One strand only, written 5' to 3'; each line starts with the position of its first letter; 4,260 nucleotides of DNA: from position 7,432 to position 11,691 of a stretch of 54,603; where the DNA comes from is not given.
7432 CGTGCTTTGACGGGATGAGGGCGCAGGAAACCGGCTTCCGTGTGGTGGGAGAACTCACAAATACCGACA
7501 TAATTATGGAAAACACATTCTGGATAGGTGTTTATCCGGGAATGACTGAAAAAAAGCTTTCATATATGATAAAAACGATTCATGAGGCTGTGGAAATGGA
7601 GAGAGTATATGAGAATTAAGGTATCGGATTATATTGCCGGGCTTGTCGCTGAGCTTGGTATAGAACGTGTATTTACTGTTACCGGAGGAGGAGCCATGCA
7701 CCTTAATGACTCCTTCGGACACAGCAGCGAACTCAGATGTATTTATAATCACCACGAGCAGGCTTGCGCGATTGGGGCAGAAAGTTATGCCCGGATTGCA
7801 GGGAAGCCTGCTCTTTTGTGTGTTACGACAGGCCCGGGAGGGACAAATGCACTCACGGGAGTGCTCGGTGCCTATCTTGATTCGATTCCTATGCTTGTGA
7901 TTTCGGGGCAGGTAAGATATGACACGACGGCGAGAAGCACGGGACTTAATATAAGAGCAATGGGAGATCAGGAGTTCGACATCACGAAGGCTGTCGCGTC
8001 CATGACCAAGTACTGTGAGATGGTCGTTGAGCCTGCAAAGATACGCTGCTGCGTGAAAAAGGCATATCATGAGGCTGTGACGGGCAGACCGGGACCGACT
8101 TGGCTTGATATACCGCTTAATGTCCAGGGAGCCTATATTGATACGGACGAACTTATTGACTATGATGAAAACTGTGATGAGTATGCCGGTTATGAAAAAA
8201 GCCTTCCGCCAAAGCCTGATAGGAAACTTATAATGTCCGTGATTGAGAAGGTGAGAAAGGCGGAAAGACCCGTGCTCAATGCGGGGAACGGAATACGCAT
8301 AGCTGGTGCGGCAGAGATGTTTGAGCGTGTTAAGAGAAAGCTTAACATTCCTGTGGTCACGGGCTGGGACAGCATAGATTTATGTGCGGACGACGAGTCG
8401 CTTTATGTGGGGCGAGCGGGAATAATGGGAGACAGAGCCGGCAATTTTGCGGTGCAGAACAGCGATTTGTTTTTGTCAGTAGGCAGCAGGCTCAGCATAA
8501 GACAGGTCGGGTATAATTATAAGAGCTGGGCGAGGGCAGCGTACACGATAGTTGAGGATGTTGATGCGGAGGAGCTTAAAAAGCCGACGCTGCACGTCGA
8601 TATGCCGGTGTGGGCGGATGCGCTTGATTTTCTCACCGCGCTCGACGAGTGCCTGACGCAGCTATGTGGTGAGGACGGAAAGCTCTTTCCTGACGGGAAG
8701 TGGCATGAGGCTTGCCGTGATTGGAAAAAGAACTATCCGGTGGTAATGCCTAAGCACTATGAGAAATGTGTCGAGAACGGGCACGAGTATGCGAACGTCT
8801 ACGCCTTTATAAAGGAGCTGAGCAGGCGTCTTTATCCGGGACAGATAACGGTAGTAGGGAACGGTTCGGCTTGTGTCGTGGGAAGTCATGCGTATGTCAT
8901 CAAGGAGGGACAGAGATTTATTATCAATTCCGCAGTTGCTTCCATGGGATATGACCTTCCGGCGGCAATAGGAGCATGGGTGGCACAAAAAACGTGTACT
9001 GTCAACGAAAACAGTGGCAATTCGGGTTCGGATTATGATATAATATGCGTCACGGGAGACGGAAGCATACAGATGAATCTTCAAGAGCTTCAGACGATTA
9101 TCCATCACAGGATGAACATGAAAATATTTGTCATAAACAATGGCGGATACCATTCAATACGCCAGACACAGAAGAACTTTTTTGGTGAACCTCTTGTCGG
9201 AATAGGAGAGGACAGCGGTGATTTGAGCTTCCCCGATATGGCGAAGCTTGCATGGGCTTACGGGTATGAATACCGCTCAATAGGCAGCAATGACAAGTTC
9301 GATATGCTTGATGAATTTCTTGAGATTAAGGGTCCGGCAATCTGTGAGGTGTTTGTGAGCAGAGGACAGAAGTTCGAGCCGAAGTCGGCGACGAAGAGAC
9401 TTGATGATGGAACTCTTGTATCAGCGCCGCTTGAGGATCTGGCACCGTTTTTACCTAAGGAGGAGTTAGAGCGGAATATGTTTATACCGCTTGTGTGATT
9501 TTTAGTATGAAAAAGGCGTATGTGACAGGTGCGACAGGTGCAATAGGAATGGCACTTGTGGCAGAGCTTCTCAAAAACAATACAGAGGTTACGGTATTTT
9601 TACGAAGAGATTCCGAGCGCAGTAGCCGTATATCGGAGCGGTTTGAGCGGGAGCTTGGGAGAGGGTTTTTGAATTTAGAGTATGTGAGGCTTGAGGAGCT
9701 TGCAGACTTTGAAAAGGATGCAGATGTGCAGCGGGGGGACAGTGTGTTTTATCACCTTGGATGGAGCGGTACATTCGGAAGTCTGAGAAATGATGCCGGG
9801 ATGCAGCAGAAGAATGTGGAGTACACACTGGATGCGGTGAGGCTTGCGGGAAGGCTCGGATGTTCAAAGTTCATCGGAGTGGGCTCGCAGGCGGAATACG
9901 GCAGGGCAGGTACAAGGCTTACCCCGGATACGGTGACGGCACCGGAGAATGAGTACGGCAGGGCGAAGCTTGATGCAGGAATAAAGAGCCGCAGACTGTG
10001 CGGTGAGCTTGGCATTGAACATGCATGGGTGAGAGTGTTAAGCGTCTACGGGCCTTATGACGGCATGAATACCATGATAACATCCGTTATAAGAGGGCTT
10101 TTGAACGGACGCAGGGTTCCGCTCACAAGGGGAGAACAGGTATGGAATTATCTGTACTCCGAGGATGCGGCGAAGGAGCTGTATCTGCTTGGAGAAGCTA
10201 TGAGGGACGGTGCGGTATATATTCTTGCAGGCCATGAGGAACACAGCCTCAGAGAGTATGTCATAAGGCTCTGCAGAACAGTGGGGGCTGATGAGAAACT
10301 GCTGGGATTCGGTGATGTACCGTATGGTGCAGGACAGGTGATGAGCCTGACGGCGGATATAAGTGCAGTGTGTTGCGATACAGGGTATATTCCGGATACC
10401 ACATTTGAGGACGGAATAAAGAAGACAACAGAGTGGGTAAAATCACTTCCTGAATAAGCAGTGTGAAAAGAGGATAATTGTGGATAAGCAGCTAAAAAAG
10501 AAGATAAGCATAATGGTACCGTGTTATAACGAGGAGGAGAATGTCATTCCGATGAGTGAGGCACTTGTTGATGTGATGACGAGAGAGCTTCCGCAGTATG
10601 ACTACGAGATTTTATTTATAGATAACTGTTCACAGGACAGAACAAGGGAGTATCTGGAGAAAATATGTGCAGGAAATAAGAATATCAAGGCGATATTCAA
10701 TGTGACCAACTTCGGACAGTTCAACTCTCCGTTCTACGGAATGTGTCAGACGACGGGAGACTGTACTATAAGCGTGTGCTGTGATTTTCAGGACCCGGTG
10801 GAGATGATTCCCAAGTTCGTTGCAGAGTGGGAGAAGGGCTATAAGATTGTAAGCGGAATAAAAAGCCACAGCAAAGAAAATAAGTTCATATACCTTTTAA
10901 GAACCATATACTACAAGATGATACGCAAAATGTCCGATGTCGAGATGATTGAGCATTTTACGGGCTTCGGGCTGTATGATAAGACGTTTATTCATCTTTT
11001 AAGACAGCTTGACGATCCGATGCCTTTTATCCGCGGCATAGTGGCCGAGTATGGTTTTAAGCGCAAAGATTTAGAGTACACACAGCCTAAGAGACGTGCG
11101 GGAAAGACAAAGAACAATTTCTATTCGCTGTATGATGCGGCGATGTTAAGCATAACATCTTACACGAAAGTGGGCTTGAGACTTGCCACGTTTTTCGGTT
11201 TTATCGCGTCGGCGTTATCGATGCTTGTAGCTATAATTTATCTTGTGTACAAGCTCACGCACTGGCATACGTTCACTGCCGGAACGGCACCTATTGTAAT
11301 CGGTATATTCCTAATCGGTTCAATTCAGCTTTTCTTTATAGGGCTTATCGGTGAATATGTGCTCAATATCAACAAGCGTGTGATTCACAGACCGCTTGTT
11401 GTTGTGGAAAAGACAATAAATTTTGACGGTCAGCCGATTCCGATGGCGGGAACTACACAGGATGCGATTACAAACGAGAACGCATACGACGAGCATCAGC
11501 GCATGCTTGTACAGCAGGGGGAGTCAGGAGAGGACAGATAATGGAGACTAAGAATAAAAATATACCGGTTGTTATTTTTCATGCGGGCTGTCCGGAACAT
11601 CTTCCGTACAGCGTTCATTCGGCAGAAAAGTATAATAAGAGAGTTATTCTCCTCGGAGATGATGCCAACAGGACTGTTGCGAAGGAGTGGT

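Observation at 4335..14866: Hybrid nucleotide-deoxysugar pathway predicted to make a C-branched di/trideoxyhexose in a Gram-positive anaerobe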

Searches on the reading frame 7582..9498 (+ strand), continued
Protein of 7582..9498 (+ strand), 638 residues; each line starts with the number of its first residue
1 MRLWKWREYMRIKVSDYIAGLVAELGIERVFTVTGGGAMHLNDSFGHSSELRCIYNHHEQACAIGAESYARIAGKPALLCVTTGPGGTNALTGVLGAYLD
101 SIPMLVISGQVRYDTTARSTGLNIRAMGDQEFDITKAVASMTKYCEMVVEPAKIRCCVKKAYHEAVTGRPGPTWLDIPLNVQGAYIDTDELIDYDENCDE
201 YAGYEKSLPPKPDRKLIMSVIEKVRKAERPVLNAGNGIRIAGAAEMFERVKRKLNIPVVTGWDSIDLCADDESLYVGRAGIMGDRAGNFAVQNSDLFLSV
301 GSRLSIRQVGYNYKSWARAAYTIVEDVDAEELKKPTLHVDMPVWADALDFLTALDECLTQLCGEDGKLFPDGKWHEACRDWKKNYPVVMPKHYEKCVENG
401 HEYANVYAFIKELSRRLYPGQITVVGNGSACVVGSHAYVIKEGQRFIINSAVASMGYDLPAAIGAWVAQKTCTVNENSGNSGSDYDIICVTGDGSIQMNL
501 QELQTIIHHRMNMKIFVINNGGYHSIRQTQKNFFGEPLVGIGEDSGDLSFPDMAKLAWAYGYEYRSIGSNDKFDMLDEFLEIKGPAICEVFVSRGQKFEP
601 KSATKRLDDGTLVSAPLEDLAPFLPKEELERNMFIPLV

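Call 69: find_encoding_contigs(protein=P0026, flank=10000, max_places=1)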
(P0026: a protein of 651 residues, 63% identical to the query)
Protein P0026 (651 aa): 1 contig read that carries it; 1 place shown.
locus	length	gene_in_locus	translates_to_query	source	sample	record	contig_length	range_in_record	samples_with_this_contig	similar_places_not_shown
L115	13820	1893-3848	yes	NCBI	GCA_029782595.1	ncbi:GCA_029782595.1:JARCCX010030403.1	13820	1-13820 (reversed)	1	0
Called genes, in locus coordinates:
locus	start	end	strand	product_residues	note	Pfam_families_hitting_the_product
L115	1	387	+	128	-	?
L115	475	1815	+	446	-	PF01041:DegT_DnrJ_EryC1, PF00155:Aminotran_1_2 (faint)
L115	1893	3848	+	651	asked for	PF02776:TPP_enzyme_N, PF00205:TPP_enzyme_M, PF02775:TPP_enzyme_C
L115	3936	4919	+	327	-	PF01370:Epimerase, PF16363:GDP_Man_Dehyd, PF13460:NAD_binding_10 (weak)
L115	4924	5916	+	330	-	PF00535:Glycos_transf_2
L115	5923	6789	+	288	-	PF04991:LicD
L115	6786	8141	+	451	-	-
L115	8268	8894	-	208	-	PF22564:HAAS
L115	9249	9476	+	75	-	-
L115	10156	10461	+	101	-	PF00581:Rhodanese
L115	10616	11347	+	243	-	PF01261:AP_endonuc_2 (weak)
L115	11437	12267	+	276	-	PF06713:bPH_4, PF10882:bPH_5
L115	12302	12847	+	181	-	-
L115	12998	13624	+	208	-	PF11188:DUF2975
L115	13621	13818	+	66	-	?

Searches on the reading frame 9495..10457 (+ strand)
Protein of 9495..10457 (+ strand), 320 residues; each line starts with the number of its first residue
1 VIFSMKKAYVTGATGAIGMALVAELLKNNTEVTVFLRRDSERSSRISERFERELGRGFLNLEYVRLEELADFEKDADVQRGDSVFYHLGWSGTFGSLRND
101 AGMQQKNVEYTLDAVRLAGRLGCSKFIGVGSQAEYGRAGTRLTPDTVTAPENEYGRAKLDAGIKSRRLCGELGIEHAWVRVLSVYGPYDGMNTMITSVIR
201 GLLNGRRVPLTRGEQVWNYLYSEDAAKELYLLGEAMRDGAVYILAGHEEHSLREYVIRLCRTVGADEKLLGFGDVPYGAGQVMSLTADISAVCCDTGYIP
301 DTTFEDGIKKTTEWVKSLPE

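Call 3: search_protein_families(library=pfam, proteins=[window:9495-10457:+])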
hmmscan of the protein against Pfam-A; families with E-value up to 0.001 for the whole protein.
window:9495-10457:+ (320 aa): 6 families
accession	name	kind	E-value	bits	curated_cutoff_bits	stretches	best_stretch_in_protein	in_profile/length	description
PF01370.27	Epimerase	-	2.3e-27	96.4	20.9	1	9-239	2-234/240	NAD dependent epimerase/dehydratase family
PF16363.11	GDP_Man_Dehyd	-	1.4e-14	54.7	27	1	10-311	2-332/332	GDP-mannose 4,6 dehydratase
PF07993.18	NAD_binding_4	-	1.2e-05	25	20.1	1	10-59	1-51/258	Male sterility protein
PF13460.12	NAD_binding_10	-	0.00026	21.3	27.2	1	12-43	1-33/184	NAD(P)H-binding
PF04321.23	RmlD_sub_bind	-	0.00058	19.5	27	0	8-39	3-34/287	RmlD substrate binding domain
PF00106.31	adh_short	-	0.00097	19.1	26.6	0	6-53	1-47/195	short chain dehydrogenase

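Call 4: search_protein_families(library=ncbifam, proteins=[window:9495-10457:+])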
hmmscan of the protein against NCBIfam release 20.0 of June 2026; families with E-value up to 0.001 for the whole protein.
window:9495-10457:+ (320 aa): 13 families
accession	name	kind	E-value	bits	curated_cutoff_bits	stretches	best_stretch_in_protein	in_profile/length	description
TIGR01181.1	dTDP_gluc_dehyt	equivalog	1.4e-18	67.1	365.1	1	9-315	3-311/321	dTDP-glucose 4,6-dehydratase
NF007582.0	PRK10217.1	equivalog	1.7e-14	53.7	698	1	143-315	149-331/355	dTDP-glucose 4,6-dehydratase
NF007490.0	PRK10084.1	subfamily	3e-14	52.8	649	1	145-315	158-334/361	dTDP-glucose 4,6-dehydratase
TIGR02197.1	heptose_epim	equivalog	3.8e-12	46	274.6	1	10-316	3-314/316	ADP-glyceromanno-heptose 6-epimerase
TIGR03466.1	HpnA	hypoth_equivalog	5.2e-09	35.4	367.65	1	7-266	2-249/327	hopanoid-associated sugar epimerase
TIGR01179.1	galE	equivalog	4.3e-08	32.3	262.3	1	9-159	3-150/332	UDP-glucose 4-epimerase GalE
TIGR01746.1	Thioester-redct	subfamily_domain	6.6e-08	32.2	213.35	1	10-276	4-293/371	thioester reductase domain-containing protein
TIGR04180.1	EDH_00030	hypoth_equivalog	3.4e-07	29.6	475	1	9-266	2-259/297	NAD-dependent 4,6-dehydratase LegB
TIGR01214.1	rmlD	equivalog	1.3e-06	27.8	224.05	1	138-266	108-229/285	dTDP-4-dehydrorhamnose reductase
TIGR01777.1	yfcH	hypoth_equivalog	2.5e-06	27.3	207.35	1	9-49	2-42/292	TIGR01777 family oxidoreductase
NF009466.0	PRK12826.1-2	subfamily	3.5e-05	23.4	222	1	6-54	4-52/248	3-oxoacyl-ACP reductase FabG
NF005539.0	PRK07201.1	equivalog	0.00011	21.1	549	1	9-133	4-126/657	SDR family oxidoreductase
NF052578.1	StrlDmthSdmBMthl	equivalog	0.00061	19.6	600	0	9-44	4-39/328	sterol demethylase protein SdmB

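Call 76: search_solved_structures(query=window:9507-10457:+, max_evalue=0.000001)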
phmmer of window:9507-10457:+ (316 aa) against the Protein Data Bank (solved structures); distinct sequences matched with E-value up to 0.000001: 16.
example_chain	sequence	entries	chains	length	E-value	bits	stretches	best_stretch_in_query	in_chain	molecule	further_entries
1g1a_A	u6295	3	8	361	7.5e-15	58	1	139-311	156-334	DTDP-D-GLUCOSE 4,6-DEHYDRATASE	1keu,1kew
1bxk_A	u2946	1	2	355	4.7e-14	55.4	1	1-311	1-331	PROTEIN (DTDP-GLUCOSE 4,6-DEHYDRATASE)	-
1r6d_A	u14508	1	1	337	4.4e-12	48.9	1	80-312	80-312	TDP-glucose-4,6-dehydratase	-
1r66_A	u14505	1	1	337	4.9e-12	48.8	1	80-312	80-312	TDP-glucose-4,6-dehydratase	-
6bi4_A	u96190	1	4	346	3.4e-10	42.7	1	87-312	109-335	dTDP-glucose 4,6-dehydratase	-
4zrm_A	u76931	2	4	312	9e-10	41.3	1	5-312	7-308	UDP-glucose 4-epimerase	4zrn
6kv9_A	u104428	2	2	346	1.2e-09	40.8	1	5-312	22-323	MoeE5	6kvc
2hun_A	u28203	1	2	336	3.5e-09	39.4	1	121-311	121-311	336aa long hypothetical dTDP-glucose 4,6-dehydratase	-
6dnt_A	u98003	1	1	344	4.8e-09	38.9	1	2-313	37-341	NAD-dependent epimerase/dehydratase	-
8shh_A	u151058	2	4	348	1.6e-08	37.2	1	92-312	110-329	dTDP-glucose 4,6-dehydratase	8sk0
8du1_A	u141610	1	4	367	2e-08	36.9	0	122-311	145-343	dTDP-glucose 4,6-dehydratase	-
6zl6_A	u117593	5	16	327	2.8e-08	36.4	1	3-314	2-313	Epimerase domain-containing protein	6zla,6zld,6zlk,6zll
8w3u_A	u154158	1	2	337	5.2e-08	35.5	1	5-312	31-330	dTDP-glucose 4,6-dehydratase related protein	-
9ar1_A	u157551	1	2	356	6.5e-08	35.2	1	5-312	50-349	dTDP-glucose 4,6-dehydratase related protein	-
6zlj_A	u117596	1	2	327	1e-07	34.6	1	3-314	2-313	Epimerase domain-containing protein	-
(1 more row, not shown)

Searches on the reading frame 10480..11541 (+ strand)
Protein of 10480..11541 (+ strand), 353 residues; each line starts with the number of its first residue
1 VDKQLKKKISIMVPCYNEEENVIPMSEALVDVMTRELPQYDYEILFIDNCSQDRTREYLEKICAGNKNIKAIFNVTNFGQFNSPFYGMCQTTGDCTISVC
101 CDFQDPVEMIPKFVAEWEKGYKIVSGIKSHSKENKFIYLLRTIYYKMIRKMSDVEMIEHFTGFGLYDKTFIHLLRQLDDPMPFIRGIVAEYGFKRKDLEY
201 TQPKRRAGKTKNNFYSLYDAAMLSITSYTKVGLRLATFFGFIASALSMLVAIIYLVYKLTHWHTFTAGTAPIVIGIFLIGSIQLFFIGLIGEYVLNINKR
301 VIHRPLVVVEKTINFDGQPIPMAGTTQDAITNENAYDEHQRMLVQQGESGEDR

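Call 3: search_protein_families(library=pfam, proteins=[window:10480-11541:+])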
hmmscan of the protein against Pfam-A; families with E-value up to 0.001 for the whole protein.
window:10480-11541:+ (353 aa): 1 family
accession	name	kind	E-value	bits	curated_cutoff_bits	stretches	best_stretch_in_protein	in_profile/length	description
PF00535.33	Glycos_transf_2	-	2.6e-19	70.2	23.3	1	10-151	1-144/168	Glycosyl transferase family 2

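Call 4: search_protein_families(library=ncbifam, proteins=[window:10480-11541:+])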
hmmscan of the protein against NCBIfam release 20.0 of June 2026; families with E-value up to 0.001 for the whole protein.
window:10480-11541:+ (353 aa): 11 families
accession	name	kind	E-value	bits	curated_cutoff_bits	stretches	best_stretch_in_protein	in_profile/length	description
NF047588.1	GlcsyltransPgfSStrep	equivalog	1.1e-52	179.2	500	1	8-312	2-305/308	glycosyltransferase PgfS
NF007986.1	PRK10714.1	equivalog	1.2e-33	116.5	529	1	7-314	6-313/316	undecaprenyl-phosphate 4-deoxy-4-formamido-L-arabinose transferase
TIGR03937.1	PgaC_IcaA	equivalog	2.5e-11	43.2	422.3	1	5-100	43-133/407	poly-beta-1,6-N-acetyl-D-glucosamine synthase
NF047683.1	TeichurnBiosyTuaG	equivalog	3.4e-07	30.2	400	1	4-79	3-73/252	teichuronic acid biosynthesis protein TuaG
NF038299.1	EPS_HpsN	equivalog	3.8e-05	22.8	425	1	8-121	2-106/317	hormogonium polysaccharide biosynthesis glycosyltransferase HpsN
NF010496.0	PRK13915.1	equivalog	5.7e-05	22.3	262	1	4-109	28-133/307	glucosyl-3-phosphoglycerate synthase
TIGR04182.1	glyco_TIGR04182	equivalog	0.0001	21.8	325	0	204-303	191-291/293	S-layer glycoprotein N-glycosyltransferase AglJ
NF041875.1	EPS_EpsD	equivalog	0.00016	21.2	370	1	9-126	1-114/325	exopolysaccharide biosynthesis glycosyltransferase EpsD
TIGR03111.1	glyc2_xrt_Gpos1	hypoth_equivalog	0.00024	20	363.95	1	8-160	50-199/439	TIGR03111 family XrtG-associated glycosyltransferase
TIGR04283.1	glyco_like_mftF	equivalog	0.00057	19.5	182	1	9-61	1-48/221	TIGR04283 family arsenosugar biosynthesis glycosyltransferase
NF038302.1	EPS_HpsE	equivalog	0.00091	18.3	300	0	9-61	3-53/307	hormogonium polysaccharide biosynthesis glycosyltransferase HpsE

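Call 77: search_solved_structures(query=window:10480-11541:+, max_evalue=0.000001)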
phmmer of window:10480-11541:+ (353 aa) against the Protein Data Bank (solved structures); distinct sequences matched with E-value up to 0.000001: 7.
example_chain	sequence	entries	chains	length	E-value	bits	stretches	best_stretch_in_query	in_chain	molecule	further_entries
5eke_A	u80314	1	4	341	6.5e-43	150.7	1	8-312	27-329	Uncharacterized glycosyltransferase sll0501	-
5ekp_C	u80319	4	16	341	4.6e-42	147.9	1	8-312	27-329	Uncharacterized glycosyltransferase sll0501 | Glycosyltransferase sll0501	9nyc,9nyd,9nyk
9nye_A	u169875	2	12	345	4.8e-42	147.9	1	8-312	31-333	Glycosyltransferase sll0501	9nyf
9hwj_A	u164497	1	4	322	1.3e-27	100.4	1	7-313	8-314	Undecaprenyl-phosphate 4-deoxy-4-formamido-L-arabinose transferase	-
9bhc_C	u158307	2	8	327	8.5e-24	87.9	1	6-319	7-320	Undecaprenyl-phosphate 4-deoxy-4-formamido-L-arabinose transferase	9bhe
8vxh_A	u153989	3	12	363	1.2e-23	87.3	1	6-319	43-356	Undecaprenyl-phosphate 4-deoxy-4-formamido-L-arabinose transferase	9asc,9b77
5mlz_A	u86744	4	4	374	8.3e-10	41.9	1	7-127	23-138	Dolichol monophosphate mannose synthase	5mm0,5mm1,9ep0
